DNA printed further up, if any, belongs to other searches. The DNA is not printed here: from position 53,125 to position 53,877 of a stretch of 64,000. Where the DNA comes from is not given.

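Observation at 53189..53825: Stand-alone mraZ with its own promoter, direct repeats in the leader and a terminator, parked upstream of mfd instead of the dcw cluster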

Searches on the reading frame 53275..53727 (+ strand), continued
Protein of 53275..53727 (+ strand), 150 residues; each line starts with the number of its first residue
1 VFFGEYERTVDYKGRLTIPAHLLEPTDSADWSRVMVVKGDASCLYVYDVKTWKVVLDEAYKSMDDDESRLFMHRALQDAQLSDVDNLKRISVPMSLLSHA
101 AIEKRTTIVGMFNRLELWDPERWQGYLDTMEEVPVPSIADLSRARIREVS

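Call 78: list_cluster_members(proteins=[P0001, P0241, P0244, P0245, P0246, P0247, P0248, P0095, P0086, P0082])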
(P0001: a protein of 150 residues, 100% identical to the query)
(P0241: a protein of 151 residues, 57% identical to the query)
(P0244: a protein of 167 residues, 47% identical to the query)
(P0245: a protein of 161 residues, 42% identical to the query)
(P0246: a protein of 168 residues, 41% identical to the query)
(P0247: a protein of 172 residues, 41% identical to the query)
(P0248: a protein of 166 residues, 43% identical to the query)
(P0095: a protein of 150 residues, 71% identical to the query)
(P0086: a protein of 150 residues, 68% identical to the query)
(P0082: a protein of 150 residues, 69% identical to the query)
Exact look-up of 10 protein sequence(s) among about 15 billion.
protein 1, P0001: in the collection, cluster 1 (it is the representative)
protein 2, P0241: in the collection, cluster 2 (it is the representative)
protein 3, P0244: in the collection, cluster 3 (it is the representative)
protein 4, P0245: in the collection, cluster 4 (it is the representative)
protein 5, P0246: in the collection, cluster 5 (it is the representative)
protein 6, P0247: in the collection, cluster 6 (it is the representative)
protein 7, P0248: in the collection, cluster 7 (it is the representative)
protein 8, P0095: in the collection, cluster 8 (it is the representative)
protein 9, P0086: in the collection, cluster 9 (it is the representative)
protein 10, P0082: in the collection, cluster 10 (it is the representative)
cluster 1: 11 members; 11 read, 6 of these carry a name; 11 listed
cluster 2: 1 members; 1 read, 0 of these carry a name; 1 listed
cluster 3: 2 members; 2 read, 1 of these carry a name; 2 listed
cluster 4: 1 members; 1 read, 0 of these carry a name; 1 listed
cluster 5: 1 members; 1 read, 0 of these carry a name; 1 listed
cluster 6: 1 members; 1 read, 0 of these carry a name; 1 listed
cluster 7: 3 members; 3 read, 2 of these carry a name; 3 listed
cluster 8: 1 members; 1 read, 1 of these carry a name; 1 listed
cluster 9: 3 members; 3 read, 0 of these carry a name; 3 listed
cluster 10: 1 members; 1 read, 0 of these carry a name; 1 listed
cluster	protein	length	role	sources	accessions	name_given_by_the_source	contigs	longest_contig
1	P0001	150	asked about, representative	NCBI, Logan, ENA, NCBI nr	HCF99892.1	MAG TPA: hypothetical protein DEV93_05045 [Chloroflexi bacterium] | hypothetical protein [Chloroflexota bacterium]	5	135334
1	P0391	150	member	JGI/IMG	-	MraZ protein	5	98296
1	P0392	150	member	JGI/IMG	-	MraZ protein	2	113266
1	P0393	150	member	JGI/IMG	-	MraZ protein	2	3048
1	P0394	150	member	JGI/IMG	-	MraZ protein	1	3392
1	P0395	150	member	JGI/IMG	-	MraZ protein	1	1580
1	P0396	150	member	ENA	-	-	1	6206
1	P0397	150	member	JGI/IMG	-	-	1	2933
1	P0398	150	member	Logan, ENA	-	-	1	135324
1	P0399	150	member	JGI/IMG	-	-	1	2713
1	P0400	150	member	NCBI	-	-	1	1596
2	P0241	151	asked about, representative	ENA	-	-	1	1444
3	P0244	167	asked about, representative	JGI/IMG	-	DNA-binding transcriptional regulator/RsmH inhibitor MraZ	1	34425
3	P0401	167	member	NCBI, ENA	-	-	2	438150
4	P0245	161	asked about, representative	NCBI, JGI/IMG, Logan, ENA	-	-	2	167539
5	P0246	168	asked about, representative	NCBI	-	-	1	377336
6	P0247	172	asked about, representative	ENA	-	-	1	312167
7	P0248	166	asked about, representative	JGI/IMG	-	division/cell wall cluster transcriptional repressor MraZ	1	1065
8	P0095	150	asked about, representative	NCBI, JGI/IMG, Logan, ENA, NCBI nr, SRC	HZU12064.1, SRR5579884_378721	MAG TPA: cell division/cell wall cluster transcriptional repressor MraZ [Chloroflexota ... | cell division/cell wall cluster transcriptional repressor MraZ [Chloroflexota bacterium]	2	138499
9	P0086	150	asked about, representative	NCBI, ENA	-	-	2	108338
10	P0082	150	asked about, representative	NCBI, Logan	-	-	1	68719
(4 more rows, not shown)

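Call 96: predict_structure(alignment_id=A1)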
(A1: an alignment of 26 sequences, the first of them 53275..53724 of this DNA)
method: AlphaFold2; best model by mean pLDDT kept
length: 150 residues; sequences in the alignment: 26
mean_pLDDT: 71.4   pTM: 0.64
mean pLDDT of the five models: 71.4, 52.6, 38.7, 37.7, 37.1
residues with pLDDT >= 90: 0; 70-90: 94; 50-70: 44; < 50: 12
segments of 3 or more residues with pLDDT < 50: 6-9
pLDDT, mean of each block of 10 residues (from residue 1): 51 54 65 83 82 77 74 77 85 86 78 74 78 56 51
secondary structure, 60 per line:
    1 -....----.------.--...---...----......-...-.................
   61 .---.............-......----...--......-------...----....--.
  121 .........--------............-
elements in order: E2-5 E33-38 E44-48 H49-61 H65-77 E79-84 E89-91 H94-99 E107-109 E114-117 H120-129 H138-149

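Call 98: fold_search(model_id=the predicted structure, library=pdb)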
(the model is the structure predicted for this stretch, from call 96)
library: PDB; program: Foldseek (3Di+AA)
matches with E <= 10: 184; with E <= 0.001: 16
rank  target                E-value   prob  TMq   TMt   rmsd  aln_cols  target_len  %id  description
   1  9qlg_A                2.5e-08  1.00  0.57  0.61   9.4       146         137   23  Crystal structure of the transcription factor MraZ from Mycoplasma genitalium (released 2026-02-04)
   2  1n0e_C                7.4e-08  1.00  0.57  0.62   9.3       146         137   23  CRYSTAL STRUCTURE OF A CELL DIVISION AND CELL WALL BIOSYNTHESIS PROTEIN UPF0040 FROM MYCOPLASMA PNEUMONIAE: INDICATION (released 2003-10-21)
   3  1n0e_A                9.5e-08  1.00  0.55  0.58   5.0       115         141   23  CRYSTAL STRUCTURE OF A CELL DIVISION AND CELL WALL BIOSYNTHESIS PROTEIN UPF0040 FROM MYCOPLASMA PNEUMONIAE: INDICATION (released 2003-10-21)
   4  9qlg_B                1.0e-07  1.00  0.56  0.59   9.4       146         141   23  Crystal structure of the transcription factor MraZ from Mycoplasma genitalium (released 2026-02-04)
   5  1n0e_B                1.1e-07  1.00  0.55  0.55   5.0       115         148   23  CRYSTAL STRUCTURE OF A CELL DIVISION AND CELL WALL BIOSYNTHESIS PROTEIN UPF0040 FROM MYCOPLASMA PNEUMONIAE: INDICATION (released 2003-10-21)
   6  1n0f_B                1.1e-07  1.00  0.57  0.60   9.3       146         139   23  CRYSTAL STRUCTURE OF A CELL DIVISION AND CELL WALL BIOSYNTHESIS PROTEIN UPF0040 FROM MYCOPLASMA PNEUMONIAE: INDICATION (released 2003-10-21)
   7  9r4j_B                2.0e-07  1.00  0.58  0.62   9.0       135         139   24  CryoEM structure of MraZ in complex with its promoter from Mycoplasma genitalium (released 2026-02-04)
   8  9r4j_A                2.2e-07  1.00  0.58  0.61   9.2       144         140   24  CryoEM structure of MraZ in complex with its promoter from Mycoplasma genitalium (released 2026-02-04)
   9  9sz7_B                5.2e-07  1.00  0.57  0.62   9.3       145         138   23  CryoEM structure of MraZ in complex with 4 box promoter from Mycoplasma genitalium (released 2026-02-04)
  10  9sz7_J                7.1e-07  1.00  0.53  0.58   7.9       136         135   21  CryoEM structure of MraZ in complex with 4 box promoter from Mycoplasma genitalium (released 2026-02-04)
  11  9sz7_A                1.3e-06  1.00  0.57  0.61   9.4       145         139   23  CryoEM structure of MraZ in complex with 4 box promoter from Mycoplasma genitalium (released 2026-02-04)
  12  9r4j_C                2.1e-06  1.00  0.52  0.58   9.0       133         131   25  CryoEM structure of MraZ in complex with its promoter from Mycoplasma genitalium (released 2026-02-04)
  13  9sz7_H                2.5e-06  1.00  0.56  0.60   9.3       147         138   23  CryoEM structure of MraZ in complex with 4 box promoter from Mycoplasma genitalium (released 2026-02-04)
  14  9sz7_K                2.8e-06  1.00  0.50  0.58   9.4       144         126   23  CryoEM structure of MraZ in complex with 4 box promoter from Mycoplasma genitalium (released 2026-02-04)
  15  9sz7_F                2.6e-05  1.00  0.55  0.59   9.2       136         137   25  CryoEM structure of MraZ in complex with 4 box promoter from Mycoplasma genitalium (released 2026-02-04)
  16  9r4j_D                4.4e-04  1.00  0.53  0.61   8.9       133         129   25  CryoEM structure of MraZ in complex with its promoter from Mycoplasma genitalium (released 2026-02-04)
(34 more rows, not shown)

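Call 99: find_homologous_proteins(query=L015:2018-2458:+, max_evalue=1e-8)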
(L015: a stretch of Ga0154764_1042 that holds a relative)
Query L015:2018-2458:+ (147 aa): 87 proteins with E <= 1e-8 among 91 candidates.
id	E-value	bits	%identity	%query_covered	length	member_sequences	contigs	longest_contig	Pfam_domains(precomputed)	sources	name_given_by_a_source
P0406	1.1e-92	325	99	100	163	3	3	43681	PF02381.24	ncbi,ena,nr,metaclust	ncbi:MAG: division/cell wall cluster transcriptional repressor MraZ [candidate division Zixibacteria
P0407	1.5e-71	257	76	100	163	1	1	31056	PF02381.24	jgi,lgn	jgi:MraZ protein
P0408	5.4e-70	252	73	100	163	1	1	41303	PF02381.24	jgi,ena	jgi:MraZ protein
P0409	3.8e-69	249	76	100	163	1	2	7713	PF02381.24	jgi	jgi:MraZ protein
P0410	5.3e-69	249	73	100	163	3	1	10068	PF02381.24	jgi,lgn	jgi:MraZ protein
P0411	1.3e-67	244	73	100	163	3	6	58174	PF02381.24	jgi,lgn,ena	-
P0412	3.5e-67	243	70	100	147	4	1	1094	PF02381.24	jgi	jgi:MraZ protein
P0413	4.6e-67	242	71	100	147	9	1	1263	PF02381.24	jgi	jgi:MraZ protein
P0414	8.9e-67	241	72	100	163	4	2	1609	PF02381.24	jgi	jgi:MraZ protein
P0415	1.2e-66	241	71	100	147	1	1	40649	PF02381.24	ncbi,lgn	-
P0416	3.3e-66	240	72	100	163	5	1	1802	PF02381.24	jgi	jgi:MraZ protein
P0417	5.4e-66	239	70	100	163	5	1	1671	PF02381.24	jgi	jgi:MraZ protein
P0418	9.5e-66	238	69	100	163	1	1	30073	PF02381.24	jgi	jgi:MraZ protein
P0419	2.2e-64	234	68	100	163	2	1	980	PF02381.24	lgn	-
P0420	3.1e-64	233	70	100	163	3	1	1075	PF02381.24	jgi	jgi:MraZ protein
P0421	3.3e-63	230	78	88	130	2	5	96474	PF02381.24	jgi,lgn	jgi:MraZ protein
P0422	5.2e-60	219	65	100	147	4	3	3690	PF02381.24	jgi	-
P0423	6.1e-60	219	67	100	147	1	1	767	PF02381.24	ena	-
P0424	1.3e-59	218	67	100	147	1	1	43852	PF02381.24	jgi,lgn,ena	-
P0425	1.9e-59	218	65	100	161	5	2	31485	PF02381.24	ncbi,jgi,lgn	jgi:MraZ protein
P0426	3.6e-59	217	65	100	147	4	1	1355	PF02381.24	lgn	-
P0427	5.7e-59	216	63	100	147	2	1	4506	PF02381.24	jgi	jgi:MraZ protein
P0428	4.8e-58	213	65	100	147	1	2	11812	PF02381.24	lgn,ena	-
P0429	1.5e-57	212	63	100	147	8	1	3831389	PF02381.24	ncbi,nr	ncbi:MAG: division/cell wall cluster transcriptional repressor MraZ [Candidatus Zixiibacteriota bact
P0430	4.2e-57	210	67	97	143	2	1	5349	PF02381.24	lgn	-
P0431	5.4e-57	210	62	100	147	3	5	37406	PF02381.24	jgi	-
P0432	2.3e-56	208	62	100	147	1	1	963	PF02381.24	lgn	-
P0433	5.4e-56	206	62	100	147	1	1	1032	PF02381.24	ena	-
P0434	7.3e-56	206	62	100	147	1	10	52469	PF02381.24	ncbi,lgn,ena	-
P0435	1.5e-55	205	61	100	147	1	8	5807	PF02381.24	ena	-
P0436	3.1e-55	204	61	100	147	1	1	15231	PF02381.24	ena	-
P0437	1.1e-54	202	62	100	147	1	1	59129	PF02381.24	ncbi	-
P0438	1.4e-54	202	61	100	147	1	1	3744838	PF02381.24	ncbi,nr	ncbi:MAG: division/cell wall cluster transcriptional repressor MraZ [Candidatus Zixiibacteriota bact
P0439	2.1e-54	201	61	100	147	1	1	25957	PF02381.24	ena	-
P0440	2.5e-53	198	59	100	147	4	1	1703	PF02381.24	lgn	-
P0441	7.1e-53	196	60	100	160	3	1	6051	PF02381.24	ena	-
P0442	2.1e-51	192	58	98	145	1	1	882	PF02381.24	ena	-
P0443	9.7e-39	151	57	85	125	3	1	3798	PF02381.24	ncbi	-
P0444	2.5e-34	136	73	62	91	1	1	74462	PF02381.24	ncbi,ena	-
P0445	1.4e-33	134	42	100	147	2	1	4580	PF02381.24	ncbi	-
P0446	1.5e-31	127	44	99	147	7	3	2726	PF02381.24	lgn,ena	-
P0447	6.2e-26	109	44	89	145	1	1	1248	PF02381.24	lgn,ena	-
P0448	8.2e-26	109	44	88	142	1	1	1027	PF02381.24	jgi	-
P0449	4.6e-25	106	41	95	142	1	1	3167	PF02381.24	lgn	-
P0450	7.1e-25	106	41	95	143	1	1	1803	PF02381.24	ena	-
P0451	8.9e-25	105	43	88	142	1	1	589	PF02381.24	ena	-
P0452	9.0e-25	105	38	95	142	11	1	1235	PF02381.24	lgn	-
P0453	1.3e-24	105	42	88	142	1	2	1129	PF02381.24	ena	-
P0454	2.8e-24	104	41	88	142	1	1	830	PF02381.24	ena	-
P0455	3.2e-24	103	41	97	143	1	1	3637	PF02381.24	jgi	jgi:MraZ protein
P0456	4.0e-24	103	38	97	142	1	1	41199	PF02381.24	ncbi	-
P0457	4.1e-24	103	38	95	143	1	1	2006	PF02381.24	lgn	-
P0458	4.3e-24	103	41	95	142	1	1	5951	PF02381.24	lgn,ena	-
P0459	4.6e-24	103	42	88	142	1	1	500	PF02381.24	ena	-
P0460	5.0e-24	103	41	95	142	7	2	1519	PF02381.24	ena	-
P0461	5.1e-24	103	40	95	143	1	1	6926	PF02381.24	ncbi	-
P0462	6.3e-24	102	40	96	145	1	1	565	PF02381.24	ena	-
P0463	6.4e-24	102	41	95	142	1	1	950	PF02381.24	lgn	-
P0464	9.0e-24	102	40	88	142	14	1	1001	PF02381.24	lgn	-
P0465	9.9e-24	102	40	95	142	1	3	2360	PF02381.24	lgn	-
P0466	1.2e-23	102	42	88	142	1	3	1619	PF02381.24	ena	-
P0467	1.4e-23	101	39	95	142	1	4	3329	PF02381.24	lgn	-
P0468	1.6e-23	101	39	95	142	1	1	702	PF02381.24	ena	-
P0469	1.6e-23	101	39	95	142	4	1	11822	PF02381.24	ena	-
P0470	1.7e-23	101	39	95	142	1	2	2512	PF02381.24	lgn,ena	-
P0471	2.2e-23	101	40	95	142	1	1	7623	PF02381.24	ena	-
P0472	2.9e-23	100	38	95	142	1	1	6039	PF02381.24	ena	-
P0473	3.4e-23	100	39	95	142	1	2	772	PF02381.24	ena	-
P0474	3.5e-23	100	39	95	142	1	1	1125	PF02381.24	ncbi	-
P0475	3.8e-23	100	35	97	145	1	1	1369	PF02381.24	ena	-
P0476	4.0e-23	100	36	95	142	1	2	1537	PF02381.24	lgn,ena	-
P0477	4.0e-23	100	40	95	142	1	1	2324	PF02381.24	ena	-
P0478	6.4e-23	99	39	95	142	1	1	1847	PF02381.24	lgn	-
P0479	6.4e-23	99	39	95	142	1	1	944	PF02381.24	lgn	-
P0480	6.6e-23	99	41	88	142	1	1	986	PF02381.24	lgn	-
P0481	1.1e-22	98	42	85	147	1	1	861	PF02381.24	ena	-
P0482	1.3e-22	98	41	97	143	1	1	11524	PF02381.24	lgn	-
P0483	1.4e-22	98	38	95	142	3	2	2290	PF02381.24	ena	-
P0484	1.5e-22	98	38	97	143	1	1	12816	PF02381.24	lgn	-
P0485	1.5e-22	98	39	95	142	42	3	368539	PF02381.24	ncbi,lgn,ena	-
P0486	6.3e-22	96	42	82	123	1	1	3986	PF02381.24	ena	-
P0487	1.7e-21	95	37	97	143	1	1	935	PF02381.24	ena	-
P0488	9.9e-21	92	39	97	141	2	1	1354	PF02381.24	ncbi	-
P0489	1.7e-16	78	35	88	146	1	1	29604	PF02381.24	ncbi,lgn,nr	ncbi:MAG: division/cell wall cluster transcriptional repressor MraZ [Spirochaetes bacterium]|nr:divi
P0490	1.3e-15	76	40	81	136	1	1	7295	PF02381.24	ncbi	-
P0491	1.6e-14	72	33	95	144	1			PF02381.24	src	-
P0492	2.7e-11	62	32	93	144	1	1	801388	PF02381.24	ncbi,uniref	ncbi:division/cell wall cluster transcriptional repressor MraZ [Spiroplasma endosymbiont of Anurida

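Call 101: search_protein_families(library=pfam, proteins=[L036:4438-4896:+, L040:4444-4893:+, L061:8668-9267:+, L060:6679-7299:+], max_evalue=0.01)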
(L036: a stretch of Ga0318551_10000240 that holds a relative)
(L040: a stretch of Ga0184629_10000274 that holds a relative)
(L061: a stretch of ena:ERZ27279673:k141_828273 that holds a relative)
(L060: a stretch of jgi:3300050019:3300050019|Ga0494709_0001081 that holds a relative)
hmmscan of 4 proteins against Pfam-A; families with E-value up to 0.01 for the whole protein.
L036:4438-4896:+ (152 aa): 2 families
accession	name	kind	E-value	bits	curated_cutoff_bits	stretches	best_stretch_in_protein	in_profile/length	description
PF13466.11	STAS_2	-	8e-11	42.4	29.2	1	46-124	1-78/80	STAS domain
PF01740.26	STAS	-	4.2e-09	36.6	22.6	1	43-136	10-104/106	STAS domain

L040:4444-4893:+ (149 aa): 2 families
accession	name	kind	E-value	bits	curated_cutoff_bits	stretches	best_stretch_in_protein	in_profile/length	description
PF13466.11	STAS_2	-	7.3e-12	45.7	29.2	1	44-122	1-78/80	STAS domain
PF01740.26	STAS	-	2.1e-09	37.6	22.6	1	40-127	9-97/106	STAS domain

L061:8668-9267:+ (199 aa): 0 families

L060:6679-7299:+ (206 aa): 0 families
